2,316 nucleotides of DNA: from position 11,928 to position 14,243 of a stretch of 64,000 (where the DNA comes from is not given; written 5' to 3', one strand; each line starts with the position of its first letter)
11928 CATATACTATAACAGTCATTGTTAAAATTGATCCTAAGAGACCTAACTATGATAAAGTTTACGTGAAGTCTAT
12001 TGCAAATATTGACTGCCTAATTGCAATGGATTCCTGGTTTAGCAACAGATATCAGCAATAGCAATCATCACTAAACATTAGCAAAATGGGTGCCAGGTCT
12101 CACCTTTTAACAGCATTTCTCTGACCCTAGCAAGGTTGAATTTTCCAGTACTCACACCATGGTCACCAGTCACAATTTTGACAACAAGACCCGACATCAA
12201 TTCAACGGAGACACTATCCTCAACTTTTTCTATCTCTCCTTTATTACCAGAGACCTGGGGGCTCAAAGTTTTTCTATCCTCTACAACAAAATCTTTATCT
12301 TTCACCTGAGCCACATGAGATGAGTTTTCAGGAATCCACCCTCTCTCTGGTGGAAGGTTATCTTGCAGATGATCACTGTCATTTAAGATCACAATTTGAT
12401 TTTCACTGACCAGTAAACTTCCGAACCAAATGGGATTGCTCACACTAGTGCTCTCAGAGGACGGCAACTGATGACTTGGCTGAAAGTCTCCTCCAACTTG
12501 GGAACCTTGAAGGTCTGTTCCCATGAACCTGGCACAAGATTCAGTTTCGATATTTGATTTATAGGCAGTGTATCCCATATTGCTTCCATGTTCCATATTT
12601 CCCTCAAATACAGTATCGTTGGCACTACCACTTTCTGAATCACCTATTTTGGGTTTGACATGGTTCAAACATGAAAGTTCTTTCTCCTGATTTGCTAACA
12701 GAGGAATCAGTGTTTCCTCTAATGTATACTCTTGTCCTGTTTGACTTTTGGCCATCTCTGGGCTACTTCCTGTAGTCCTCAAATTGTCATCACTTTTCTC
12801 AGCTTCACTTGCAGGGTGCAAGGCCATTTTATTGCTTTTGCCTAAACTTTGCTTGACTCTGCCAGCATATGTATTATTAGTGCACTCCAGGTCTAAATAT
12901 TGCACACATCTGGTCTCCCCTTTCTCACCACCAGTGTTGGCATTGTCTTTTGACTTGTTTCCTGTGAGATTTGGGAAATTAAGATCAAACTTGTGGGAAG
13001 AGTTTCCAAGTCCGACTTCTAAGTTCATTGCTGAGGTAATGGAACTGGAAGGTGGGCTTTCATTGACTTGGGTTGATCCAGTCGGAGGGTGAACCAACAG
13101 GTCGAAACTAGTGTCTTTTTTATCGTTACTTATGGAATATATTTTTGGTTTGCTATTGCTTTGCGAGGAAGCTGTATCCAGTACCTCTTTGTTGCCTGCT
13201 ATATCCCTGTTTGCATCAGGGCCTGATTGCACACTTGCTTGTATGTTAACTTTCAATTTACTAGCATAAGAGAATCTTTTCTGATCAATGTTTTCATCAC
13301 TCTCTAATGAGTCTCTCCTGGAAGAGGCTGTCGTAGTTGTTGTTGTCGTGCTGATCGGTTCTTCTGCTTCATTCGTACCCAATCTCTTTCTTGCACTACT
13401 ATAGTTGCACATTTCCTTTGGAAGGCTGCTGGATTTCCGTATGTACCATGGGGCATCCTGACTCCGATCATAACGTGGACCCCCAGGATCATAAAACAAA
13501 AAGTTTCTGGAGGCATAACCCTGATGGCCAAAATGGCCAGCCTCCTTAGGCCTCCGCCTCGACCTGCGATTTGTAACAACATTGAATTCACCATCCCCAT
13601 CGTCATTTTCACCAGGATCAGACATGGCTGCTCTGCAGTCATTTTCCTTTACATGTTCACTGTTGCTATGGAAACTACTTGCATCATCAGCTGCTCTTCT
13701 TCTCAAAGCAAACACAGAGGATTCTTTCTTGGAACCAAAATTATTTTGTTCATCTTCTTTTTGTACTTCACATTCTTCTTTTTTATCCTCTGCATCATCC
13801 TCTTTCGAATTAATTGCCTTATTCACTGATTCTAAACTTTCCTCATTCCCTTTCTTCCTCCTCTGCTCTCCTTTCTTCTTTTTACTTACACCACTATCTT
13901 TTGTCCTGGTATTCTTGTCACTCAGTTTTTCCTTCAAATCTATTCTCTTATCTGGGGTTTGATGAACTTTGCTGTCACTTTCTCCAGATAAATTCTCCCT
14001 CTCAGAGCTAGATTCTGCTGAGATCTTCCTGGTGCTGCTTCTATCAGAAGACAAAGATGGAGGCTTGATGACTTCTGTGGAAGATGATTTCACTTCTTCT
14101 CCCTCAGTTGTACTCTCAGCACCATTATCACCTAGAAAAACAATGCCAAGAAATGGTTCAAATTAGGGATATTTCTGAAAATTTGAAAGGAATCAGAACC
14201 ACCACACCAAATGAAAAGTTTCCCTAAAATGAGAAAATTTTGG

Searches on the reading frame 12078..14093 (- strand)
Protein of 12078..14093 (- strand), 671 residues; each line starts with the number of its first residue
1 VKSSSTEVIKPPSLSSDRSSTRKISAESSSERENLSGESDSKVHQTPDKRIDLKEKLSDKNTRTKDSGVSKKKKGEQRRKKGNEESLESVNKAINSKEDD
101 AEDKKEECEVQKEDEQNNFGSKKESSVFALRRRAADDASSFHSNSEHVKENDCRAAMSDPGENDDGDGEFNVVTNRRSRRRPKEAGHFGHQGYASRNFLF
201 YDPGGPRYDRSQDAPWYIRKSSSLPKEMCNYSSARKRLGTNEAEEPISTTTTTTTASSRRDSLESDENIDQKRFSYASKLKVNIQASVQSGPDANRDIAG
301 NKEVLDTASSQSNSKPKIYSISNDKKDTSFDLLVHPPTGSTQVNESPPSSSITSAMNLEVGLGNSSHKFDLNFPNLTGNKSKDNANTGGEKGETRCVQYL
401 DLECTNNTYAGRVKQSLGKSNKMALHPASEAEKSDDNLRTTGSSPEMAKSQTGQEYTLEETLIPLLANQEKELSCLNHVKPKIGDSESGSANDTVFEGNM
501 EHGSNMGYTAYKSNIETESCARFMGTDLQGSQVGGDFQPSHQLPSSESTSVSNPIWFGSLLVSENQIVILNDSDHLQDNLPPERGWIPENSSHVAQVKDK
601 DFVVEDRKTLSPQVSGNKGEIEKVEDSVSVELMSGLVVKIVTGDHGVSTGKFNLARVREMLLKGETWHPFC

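Call 9: find_homologous_proteins(query=window:12078-14093:-)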
Query window:12078-14093:- (671 aa): 2 proteins with E <= 0.001 among 8000 candidates.
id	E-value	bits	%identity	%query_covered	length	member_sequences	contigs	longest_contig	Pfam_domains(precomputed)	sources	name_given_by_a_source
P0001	0.0e+0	1450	100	99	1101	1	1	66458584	-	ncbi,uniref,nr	ncbi:hypothetical protein HOLleu_10653 [Holothuria leucospilota]|uniref:Uncharacterized protein n=1 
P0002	6.8e-94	334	39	97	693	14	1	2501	-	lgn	-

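Call 31: find_encoding_contigs(protein=P0001, flank=10000, max_places=3)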
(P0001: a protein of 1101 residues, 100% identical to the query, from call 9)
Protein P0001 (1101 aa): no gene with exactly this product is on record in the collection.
